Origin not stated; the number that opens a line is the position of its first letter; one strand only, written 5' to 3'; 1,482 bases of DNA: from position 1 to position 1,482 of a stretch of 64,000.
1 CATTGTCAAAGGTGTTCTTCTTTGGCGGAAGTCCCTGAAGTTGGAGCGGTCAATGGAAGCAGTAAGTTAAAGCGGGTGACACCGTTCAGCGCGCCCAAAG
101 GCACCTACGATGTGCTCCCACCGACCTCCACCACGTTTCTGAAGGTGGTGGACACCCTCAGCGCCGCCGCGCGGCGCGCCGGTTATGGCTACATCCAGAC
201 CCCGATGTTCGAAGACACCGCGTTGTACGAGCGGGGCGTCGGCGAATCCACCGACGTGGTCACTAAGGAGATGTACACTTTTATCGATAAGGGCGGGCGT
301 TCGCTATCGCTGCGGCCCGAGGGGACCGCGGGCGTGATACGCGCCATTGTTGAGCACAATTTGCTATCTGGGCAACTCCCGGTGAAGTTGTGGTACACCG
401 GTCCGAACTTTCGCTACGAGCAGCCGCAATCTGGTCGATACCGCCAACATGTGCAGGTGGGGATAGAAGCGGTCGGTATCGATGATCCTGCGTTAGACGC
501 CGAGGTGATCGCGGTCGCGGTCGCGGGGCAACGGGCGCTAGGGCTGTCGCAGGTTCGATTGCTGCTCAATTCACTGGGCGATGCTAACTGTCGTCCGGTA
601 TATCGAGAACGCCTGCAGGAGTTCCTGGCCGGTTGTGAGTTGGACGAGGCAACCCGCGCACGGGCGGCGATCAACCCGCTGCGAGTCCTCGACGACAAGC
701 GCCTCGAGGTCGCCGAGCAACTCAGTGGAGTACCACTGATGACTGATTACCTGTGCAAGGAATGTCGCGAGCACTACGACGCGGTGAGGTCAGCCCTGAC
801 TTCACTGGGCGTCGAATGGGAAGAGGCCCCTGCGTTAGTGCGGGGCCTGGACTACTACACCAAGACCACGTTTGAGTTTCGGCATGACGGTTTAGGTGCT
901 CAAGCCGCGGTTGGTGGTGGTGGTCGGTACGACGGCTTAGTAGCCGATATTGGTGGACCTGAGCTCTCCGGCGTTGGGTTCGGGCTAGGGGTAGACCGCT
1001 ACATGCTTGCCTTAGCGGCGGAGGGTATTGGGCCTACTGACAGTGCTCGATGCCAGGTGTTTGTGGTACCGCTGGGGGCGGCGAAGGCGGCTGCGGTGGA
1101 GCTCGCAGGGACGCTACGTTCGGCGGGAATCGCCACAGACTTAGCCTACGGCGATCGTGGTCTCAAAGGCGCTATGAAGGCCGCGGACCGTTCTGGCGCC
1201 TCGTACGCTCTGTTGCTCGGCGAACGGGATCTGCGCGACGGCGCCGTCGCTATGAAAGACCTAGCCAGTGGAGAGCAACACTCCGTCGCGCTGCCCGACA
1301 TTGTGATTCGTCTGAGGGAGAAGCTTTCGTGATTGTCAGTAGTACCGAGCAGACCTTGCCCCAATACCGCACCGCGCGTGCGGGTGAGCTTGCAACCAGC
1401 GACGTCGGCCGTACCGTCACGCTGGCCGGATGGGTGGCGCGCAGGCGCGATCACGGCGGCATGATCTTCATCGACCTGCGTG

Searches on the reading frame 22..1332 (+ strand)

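Call 57: search_protein_families(library=pfam, proteins=[window:22-1332:+], max_evalue=0.00001)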
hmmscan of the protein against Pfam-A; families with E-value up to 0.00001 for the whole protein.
window:22-1332:+ (436 aa): 3 families
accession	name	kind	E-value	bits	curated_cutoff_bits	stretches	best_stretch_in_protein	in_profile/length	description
PF13393.11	tRNA-synt_His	-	2.5e-42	145.6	25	1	27-325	1-306/308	Histidyl-tRNA synthetase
PF03129.25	HGTP_anticodon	-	1.7e-14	54.1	21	1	345-433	1-93/94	Anticodon binding domain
PF00587.30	tRNA-synt_2b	-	2.3e-11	44.5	29.3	1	85-297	1-131/179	tRNA synthetase class II core domain (G, H, P, S and T)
